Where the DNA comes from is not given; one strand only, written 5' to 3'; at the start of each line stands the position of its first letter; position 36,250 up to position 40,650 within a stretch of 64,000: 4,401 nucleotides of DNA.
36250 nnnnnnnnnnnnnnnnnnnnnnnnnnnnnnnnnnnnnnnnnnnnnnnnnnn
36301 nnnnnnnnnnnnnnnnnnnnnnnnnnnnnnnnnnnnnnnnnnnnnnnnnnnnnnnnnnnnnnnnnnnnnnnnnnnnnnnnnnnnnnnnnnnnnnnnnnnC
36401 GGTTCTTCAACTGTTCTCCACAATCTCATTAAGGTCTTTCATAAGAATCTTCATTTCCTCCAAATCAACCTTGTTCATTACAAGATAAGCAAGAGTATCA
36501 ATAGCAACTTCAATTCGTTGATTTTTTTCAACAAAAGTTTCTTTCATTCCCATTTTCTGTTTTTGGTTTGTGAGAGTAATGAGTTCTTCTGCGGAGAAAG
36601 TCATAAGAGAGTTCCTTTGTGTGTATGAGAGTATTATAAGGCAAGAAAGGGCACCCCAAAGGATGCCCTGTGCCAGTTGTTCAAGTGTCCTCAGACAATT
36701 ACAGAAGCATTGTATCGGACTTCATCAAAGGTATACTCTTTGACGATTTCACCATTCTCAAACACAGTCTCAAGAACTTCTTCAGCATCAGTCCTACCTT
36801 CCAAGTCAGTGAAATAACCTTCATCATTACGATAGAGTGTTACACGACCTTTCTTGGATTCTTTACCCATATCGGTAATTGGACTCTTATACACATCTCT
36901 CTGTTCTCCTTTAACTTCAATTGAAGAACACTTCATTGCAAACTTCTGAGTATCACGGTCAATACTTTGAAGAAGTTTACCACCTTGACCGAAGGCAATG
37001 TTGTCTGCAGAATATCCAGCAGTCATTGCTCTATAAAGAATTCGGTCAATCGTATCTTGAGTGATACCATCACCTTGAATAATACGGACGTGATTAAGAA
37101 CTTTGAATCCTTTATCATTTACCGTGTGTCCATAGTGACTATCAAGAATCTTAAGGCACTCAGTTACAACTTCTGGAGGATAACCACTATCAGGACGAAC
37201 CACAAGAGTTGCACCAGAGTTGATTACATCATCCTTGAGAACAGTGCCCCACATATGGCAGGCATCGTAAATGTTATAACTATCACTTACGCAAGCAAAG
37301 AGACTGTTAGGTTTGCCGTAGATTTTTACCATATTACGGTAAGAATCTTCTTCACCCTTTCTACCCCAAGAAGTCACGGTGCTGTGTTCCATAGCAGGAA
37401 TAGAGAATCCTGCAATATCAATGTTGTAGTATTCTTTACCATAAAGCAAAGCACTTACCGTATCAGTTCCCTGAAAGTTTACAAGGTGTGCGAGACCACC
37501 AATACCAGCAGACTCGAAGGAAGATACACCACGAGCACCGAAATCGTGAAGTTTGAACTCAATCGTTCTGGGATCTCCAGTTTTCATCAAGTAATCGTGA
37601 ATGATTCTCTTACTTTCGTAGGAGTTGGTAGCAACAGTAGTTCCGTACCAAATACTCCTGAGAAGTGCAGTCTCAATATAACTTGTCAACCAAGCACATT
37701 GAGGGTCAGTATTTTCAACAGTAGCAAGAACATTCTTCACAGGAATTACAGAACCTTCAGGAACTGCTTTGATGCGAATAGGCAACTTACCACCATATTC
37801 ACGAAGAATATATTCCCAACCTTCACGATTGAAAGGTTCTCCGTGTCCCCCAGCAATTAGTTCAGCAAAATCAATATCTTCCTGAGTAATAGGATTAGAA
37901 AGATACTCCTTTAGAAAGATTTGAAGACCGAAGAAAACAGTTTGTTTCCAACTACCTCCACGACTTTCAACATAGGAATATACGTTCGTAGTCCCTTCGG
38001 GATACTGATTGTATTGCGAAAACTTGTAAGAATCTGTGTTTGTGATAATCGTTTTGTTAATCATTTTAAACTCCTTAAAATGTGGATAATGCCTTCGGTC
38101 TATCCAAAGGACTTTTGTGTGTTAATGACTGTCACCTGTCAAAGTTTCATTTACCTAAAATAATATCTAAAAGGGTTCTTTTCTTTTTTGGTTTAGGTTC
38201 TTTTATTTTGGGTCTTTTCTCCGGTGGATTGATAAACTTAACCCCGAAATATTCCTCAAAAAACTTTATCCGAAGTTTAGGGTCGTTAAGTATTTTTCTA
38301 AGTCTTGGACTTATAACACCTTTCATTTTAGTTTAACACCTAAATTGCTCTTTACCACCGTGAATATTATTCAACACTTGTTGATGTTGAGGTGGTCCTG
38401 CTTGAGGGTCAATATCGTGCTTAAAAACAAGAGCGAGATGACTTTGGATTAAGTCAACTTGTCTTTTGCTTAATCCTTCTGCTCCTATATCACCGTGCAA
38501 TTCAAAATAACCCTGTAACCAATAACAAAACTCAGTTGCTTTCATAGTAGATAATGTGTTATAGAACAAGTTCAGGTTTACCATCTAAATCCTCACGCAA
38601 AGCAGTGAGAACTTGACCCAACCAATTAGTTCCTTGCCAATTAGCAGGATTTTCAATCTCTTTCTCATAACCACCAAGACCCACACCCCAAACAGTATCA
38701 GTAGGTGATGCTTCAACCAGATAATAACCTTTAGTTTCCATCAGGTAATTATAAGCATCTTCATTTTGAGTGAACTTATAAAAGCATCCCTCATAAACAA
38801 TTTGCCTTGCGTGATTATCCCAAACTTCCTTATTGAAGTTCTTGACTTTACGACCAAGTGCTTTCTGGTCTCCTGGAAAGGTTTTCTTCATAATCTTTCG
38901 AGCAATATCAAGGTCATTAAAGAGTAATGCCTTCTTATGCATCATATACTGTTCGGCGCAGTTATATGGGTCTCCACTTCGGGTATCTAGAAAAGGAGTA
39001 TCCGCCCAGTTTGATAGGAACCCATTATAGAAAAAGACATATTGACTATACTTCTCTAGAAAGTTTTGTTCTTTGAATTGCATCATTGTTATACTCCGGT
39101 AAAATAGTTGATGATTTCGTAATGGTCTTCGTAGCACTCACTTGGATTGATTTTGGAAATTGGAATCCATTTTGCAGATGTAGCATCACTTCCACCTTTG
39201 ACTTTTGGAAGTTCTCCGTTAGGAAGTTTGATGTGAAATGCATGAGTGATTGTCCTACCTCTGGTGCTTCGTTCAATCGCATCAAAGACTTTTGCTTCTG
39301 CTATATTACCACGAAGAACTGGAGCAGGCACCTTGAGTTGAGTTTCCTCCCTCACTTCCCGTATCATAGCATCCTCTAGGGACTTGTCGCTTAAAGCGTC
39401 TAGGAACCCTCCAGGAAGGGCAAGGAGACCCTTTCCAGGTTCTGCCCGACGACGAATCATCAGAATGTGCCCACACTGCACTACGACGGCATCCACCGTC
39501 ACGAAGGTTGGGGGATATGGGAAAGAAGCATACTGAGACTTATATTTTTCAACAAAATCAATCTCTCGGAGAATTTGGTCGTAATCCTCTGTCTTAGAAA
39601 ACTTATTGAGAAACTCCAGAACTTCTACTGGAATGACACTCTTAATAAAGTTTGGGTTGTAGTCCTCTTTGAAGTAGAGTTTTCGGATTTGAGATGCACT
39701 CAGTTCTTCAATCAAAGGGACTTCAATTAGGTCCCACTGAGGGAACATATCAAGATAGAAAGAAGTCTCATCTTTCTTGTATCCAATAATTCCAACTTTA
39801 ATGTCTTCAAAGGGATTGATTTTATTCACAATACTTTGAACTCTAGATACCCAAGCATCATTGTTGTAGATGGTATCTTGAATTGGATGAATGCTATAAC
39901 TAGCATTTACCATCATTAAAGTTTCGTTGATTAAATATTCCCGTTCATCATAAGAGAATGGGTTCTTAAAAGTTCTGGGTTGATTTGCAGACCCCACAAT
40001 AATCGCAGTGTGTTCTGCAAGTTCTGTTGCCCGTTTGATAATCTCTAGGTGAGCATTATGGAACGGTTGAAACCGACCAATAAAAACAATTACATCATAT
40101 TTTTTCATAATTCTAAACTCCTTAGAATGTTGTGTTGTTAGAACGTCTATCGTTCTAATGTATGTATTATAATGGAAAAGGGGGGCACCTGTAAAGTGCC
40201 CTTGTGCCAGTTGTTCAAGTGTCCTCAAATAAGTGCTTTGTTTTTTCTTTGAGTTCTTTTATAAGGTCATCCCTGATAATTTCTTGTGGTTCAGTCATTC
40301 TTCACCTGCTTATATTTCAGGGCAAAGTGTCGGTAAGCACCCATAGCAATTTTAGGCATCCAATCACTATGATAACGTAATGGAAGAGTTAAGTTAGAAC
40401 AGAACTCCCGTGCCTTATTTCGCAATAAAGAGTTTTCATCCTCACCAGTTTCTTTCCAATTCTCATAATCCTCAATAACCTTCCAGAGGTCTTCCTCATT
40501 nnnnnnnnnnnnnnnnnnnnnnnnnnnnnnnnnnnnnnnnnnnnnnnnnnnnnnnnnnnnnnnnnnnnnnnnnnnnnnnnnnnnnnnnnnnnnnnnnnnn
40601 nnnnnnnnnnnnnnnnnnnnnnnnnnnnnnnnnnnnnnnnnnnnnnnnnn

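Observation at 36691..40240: NAD+ salvage module nadV - NADAR - natV, each gene with its own cassette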

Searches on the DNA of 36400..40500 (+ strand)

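Call 5: search_dna_similar(query=window:36400-40500:+, collection=phages, mode=near, max_rows=25)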
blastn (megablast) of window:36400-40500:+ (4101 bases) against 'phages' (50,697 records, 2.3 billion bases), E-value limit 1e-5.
Records with a match: 2; places in all: 2; records where one place covers at least 80% of the query: 0.
Best place of each record, by identity: 60-80% 2.
By first word of the organism name: Synechococcus 2.
By host as written in the record: Synechoccus sp. 2.
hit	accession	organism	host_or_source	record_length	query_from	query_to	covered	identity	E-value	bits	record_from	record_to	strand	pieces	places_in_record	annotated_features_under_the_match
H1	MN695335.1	Synechococcus phage B23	Synechoccus sp.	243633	2172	2890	18%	75.9%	1e-93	351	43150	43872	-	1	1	hypothetical protein | nicotinamide-nucleotide adenylyltransferase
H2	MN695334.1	Synechococcus phage B3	Synechoccus sp.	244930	2172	2890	18%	75.6%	5e-92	346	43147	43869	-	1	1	hypothetical protein | nicotinamide-nucleotide adenylyltransferase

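Call 24: search_rna_families(source=window, start=36500, end=40400, threshold=evalue, max_evalue=10)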
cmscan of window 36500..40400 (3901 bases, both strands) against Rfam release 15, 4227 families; matches with E-value up to 10: 5.
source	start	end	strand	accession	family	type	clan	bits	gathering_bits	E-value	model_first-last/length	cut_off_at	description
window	39984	40097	+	RF02638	EF0605_EF0606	Gene; sRNA;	-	21.1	219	0.75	1-179/179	no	Enterococcus sRNA EF0605_EF0606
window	38568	38639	-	RF01641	ceN53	Gene; snRNA; snoRNA; CD-box;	-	18.9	50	2.8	1-74/74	no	Caenorhabditis snoRNA ceN53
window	36546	36582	-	RF03014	Transposase-1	Gene; sRNA;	-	16.3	42.8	8.6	20-48/59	no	Transposase-1 RNA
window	36786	36831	-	RF01152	sR1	Gene; snRNA; snoRNA; CD-box;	-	13.9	45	3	1-57/57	no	Small nucleolar RNA sR1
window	40357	40371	-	RF02087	Yar_3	Gene; lncRNA;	-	12.4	50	9.2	53-67/67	no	Yellow-achaete intergenic RNA conserved region 3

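Call 36: build_rna_model(alignment_id=A1, structure=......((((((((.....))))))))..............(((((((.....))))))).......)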
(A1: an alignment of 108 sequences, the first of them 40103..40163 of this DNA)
Model R1 built from alignment A1 (108 sequences, 67 columns); structure: as given.
model positions 58; base pairs 15; branch points 1; effective number of sequences 108; information 0.942 bits per position. Calibrated on 0.2 Mb of random sequence (short: E-values are rough).
structure used (alignment columns):
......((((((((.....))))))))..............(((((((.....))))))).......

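Call 37: search_with_rna_model(model_id=R1, source=window, max_evalue=10, filters=off, show_alignments=3)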
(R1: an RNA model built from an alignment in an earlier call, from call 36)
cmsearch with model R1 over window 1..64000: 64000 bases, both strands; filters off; matches with E-value up to 10: 9.
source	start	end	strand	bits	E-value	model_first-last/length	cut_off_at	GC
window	38059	38116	-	58.6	7.7e-11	1-58/58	no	0.33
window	40106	40163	-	45.3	7.3e-08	1-58/58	no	0.31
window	32151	32201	+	15.4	0.34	1-58/58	no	0.33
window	18781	18850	-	12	2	1-58/58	no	0.31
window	49977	50025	-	9.7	6.1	1-58/58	no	0.18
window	43831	43901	-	9.2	8.2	1-58/58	no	0.24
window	19021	19064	-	9.1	8.6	1-58/58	no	0.2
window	38145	38188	-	9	8.7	1-58/58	no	0.2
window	40080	40132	+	9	8.9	1-58/58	no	0.21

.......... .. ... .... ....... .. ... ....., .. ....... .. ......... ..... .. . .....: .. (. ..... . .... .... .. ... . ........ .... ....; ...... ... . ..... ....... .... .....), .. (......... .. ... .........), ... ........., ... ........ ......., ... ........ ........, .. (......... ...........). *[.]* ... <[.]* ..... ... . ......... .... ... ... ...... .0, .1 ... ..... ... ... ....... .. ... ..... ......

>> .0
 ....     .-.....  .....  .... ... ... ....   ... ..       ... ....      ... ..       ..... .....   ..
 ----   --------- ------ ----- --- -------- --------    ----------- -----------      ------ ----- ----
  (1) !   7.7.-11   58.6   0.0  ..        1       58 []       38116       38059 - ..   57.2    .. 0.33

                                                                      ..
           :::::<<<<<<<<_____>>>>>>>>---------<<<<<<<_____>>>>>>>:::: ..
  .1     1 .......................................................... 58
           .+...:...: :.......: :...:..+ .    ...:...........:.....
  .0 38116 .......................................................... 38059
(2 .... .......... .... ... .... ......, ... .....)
